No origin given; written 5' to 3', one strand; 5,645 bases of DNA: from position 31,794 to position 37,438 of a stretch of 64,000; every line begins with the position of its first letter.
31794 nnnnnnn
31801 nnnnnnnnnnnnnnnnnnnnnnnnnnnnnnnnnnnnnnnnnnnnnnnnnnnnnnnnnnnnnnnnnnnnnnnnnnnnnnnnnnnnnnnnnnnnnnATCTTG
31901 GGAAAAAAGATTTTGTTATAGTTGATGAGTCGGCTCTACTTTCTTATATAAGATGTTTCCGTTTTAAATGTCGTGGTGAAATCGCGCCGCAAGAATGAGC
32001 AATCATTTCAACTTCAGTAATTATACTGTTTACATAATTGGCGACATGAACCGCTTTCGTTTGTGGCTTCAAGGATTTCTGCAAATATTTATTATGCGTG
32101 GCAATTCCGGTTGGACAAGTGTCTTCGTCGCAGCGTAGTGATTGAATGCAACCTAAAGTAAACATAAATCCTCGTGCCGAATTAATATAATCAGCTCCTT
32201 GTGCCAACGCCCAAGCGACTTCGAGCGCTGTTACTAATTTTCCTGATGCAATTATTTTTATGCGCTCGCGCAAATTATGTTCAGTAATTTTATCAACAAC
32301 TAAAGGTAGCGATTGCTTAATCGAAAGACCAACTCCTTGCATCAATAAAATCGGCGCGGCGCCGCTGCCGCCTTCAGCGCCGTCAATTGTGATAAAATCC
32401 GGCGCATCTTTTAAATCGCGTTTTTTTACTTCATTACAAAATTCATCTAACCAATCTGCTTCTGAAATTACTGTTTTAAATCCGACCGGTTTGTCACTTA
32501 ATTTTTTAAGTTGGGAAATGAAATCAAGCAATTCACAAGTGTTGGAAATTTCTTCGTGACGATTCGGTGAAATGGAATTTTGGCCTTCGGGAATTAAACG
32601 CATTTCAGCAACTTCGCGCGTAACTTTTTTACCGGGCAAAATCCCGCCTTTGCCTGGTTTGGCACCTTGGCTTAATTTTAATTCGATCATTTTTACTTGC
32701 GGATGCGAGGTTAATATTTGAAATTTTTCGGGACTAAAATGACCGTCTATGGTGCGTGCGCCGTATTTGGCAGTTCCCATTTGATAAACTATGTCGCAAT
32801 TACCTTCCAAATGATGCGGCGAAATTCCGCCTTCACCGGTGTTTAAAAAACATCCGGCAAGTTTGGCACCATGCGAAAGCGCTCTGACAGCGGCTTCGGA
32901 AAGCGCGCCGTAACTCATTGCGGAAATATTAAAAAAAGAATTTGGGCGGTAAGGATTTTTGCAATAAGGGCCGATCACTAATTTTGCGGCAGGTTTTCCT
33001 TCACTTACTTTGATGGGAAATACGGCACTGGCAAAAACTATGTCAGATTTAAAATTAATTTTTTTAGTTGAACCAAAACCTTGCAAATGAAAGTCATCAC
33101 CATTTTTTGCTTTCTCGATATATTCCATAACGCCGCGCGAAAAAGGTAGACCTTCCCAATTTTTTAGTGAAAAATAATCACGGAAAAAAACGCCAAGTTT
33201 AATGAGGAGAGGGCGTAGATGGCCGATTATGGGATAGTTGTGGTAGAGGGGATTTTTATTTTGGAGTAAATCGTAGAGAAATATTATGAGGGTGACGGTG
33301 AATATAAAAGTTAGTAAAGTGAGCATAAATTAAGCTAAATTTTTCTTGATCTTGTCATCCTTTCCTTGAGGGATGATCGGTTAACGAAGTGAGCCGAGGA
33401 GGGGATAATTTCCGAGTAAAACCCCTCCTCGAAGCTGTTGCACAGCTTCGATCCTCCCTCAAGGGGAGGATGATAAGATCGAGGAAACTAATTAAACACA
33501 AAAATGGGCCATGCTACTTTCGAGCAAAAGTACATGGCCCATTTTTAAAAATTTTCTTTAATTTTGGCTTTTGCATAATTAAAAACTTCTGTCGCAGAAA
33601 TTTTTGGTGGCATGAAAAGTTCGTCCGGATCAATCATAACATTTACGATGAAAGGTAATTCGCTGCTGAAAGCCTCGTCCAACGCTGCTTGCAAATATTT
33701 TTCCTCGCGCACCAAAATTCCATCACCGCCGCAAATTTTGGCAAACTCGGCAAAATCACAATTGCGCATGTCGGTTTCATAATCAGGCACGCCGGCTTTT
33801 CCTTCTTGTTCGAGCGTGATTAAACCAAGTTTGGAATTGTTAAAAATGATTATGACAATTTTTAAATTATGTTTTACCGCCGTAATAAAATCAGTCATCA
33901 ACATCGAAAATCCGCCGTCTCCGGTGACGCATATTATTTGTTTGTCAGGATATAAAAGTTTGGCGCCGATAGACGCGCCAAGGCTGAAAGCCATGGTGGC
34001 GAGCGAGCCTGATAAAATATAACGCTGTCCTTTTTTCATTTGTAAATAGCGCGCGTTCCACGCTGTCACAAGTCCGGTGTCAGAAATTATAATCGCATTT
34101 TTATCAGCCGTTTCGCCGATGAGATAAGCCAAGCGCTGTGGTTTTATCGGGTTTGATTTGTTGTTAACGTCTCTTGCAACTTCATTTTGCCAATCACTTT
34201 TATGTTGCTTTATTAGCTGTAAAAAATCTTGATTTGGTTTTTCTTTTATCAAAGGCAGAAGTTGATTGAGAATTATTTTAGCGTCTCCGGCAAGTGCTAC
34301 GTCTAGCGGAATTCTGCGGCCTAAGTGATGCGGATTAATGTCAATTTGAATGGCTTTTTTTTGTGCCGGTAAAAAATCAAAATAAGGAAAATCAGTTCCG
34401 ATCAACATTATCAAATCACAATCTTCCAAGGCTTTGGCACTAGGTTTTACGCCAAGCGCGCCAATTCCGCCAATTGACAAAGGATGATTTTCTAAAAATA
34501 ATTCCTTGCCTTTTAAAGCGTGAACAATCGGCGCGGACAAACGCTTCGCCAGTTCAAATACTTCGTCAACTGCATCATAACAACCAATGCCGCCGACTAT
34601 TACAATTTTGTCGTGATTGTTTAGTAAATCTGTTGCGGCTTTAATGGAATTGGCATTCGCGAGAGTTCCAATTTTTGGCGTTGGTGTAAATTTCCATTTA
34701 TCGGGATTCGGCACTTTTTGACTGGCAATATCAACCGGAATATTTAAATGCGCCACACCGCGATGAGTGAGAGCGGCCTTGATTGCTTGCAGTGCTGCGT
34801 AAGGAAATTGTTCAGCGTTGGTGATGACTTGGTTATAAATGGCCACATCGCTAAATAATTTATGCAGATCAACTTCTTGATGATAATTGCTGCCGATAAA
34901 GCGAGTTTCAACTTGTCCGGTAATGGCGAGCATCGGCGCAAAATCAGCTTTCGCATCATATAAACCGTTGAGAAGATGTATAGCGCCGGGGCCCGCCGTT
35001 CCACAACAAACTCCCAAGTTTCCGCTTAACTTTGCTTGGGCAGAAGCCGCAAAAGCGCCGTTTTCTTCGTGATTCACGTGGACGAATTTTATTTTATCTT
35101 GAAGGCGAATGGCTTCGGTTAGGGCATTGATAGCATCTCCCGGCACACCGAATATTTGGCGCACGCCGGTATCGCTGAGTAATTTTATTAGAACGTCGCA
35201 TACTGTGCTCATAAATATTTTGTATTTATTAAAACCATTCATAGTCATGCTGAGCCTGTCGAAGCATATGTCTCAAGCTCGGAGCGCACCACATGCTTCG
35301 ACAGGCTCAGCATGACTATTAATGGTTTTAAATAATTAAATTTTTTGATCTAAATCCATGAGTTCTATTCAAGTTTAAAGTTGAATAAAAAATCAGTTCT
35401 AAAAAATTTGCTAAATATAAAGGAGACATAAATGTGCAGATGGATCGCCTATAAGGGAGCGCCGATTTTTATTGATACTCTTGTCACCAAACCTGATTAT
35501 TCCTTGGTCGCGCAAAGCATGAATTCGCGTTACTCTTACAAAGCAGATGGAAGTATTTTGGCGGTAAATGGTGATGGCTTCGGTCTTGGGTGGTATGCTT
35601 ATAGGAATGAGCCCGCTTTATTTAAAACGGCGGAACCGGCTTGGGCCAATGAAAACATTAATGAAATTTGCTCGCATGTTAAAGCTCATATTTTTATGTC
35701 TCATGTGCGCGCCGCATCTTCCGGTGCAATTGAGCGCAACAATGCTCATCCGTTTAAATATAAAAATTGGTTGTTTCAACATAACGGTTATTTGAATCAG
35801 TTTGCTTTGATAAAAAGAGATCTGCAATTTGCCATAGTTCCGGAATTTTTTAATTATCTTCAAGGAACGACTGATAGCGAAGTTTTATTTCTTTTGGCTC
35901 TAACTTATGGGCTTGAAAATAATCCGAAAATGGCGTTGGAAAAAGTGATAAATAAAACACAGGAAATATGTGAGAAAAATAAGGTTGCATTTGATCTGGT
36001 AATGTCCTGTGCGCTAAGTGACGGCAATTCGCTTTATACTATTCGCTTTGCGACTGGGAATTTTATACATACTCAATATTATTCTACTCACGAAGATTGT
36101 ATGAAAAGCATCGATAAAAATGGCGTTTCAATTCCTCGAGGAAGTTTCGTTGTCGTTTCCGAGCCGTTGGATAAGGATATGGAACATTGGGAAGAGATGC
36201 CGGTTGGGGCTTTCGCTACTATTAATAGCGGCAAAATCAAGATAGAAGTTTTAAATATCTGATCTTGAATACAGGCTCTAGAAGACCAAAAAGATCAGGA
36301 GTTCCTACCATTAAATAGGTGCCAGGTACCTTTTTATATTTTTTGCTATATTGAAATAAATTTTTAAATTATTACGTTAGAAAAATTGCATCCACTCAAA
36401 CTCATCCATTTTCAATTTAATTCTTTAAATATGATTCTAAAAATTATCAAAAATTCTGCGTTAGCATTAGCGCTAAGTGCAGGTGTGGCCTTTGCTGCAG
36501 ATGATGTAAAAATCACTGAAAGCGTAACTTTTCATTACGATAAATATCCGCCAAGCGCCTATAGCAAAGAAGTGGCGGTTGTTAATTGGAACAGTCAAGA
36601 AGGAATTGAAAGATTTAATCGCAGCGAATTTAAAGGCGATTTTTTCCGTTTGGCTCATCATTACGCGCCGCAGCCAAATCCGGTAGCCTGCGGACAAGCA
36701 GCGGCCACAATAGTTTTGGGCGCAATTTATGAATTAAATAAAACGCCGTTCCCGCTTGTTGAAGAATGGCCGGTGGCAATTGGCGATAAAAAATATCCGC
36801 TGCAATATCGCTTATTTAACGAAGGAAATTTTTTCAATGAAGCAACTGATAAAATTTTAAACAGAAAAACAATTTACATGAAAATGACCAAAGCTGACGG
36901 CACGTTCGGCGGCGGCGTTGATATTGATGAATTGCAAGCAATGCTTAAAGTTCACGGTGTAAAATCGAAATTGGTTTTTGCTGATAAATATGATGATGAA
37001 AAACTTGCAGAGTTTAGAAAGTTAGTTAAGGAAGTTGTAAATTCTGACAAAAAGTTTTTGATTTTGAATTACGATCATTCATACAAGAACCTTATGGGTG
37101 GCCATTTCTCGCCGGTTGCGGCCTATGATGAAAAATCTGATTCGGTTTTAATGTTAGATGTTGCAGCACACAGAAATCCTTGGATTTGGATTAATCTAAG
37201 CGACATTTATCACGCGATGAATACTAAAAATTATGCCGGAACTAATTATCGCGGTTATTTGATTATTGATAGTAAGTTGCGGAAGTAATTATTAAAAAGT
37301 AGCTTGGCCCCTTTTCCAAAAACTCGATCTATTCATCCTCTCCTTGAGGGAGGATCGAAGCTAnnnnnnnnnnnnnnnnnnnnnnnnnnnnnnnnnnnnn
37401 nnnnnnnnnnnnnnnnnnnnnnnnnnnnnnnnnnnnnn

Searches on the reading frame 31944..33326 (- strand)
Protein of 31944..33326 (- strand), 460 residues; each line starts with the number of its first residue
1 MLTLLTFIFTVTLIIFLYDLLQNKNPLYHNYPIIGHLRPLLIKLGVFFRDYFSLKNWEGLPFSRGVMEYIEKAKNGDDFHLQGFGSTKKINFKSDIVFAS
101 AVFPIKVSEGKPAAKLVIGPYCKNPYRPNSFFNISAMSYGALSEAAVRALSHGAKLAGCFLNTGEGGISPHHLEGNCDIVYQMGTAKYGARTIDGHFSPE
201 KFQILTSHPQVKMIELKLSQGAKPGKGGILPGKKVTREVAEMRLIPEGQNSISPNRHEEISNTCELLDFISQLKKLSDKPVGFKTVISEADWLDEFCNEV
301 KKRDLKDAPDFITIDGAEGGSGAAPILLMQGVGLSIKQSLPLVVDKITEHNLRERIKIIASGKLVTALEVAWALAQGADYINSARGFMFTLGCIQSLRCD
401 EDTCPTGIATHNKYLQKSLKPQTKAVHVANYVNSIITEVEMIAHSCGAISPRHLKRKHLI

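Call 42: search_protein_families(library=pfam, proteins=[window:31944-33326:-], max_evalue=0.0001)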
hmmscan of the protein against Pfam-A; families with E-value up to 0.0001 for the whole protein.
window:31944-33326:- (460 aa): 1 family
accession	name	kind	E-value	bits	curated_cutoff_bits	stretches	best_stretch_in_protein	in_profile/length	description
PF01645.23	Glu_synthase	-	3.6e-84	283.5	20.4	1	129-447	66-367/369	Conserved region in glutamate synthase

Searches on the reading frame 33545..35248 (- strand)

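Call 42: search_protein_families(library=pfam, proteins=[window:33545-35248:-], max_evalue=0.0001)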
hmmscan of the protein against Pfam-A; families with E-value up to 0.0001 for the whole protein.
window:33545-35248:- (567 aa): 3 families
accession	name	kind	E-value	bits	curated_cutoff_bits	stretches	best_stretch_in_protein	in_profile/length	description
PF02775.26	TPP_enzyme_C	-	1.9e-39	135.4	21.9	1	390-537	1-151/151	Thiamine pyrophosphate enzyme, C-terminal TPP binding domain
PF02776.23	TPP_enzyme_N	-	5.2e-33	113.8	26.8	1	15-129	2-117/119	Thiamine pyrophosphate enzyme, N-terminal TPP binding domain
PF00205.28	TPP_enzyme_M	-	6e-33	113.9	30.4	1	202-330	1-137/137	Thiamine pyrophosphate enzyme, central domain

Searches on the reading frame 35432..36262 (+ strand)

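Call 42: search_protein_families(library=pfam, proteins=[window:35432-36262:+], max_evalue=0.0001)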
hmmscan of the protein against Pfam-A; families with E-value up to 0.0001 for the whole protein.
window:35432-36262:+ (276 aa): 2 families
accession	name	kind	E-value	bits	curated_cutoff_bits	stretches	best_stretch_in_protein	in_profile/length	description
PF13230.11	GATase_4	-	8.9e-19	67.9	23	1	35-270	21-254/272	Glutamine amidotransferases class-II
PF13522.11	GATase_6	-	2.5e-08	34.5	27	1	82-166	7-82/130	Glutamine amidotransferase domain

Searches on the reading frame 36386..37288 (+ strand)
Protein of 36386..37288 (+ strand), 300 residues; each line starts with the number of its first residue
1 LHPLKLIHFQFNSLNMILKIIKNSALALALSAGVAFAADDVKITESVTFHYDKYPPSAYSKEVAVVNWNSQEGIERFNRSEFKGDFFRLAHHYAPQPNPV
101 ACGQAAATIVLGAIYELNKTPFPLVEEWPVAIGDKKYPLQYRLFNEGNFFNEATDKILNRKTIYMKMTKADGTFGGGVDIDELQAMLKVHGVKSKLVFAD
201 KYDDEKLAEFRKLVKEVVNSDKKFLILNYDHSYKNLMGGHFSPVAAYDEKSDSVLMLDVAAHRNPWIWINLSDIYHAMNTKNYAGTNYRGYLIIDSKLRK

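Call 42: search_protein_families(library=pfam, proteins=[window:36386-37288:+], max_evalue=0.0001)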
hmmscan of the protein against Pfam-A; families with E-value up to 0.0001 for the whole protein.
window:36386-37288:+ (300 aa): 1 family
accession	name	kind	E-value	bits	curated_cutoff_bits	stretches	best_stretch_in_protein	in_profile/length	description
PF05023.20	Phytochelatin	-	3.4e-35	121.6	24.9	1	65-291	10-210/210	Phytochelatin synthase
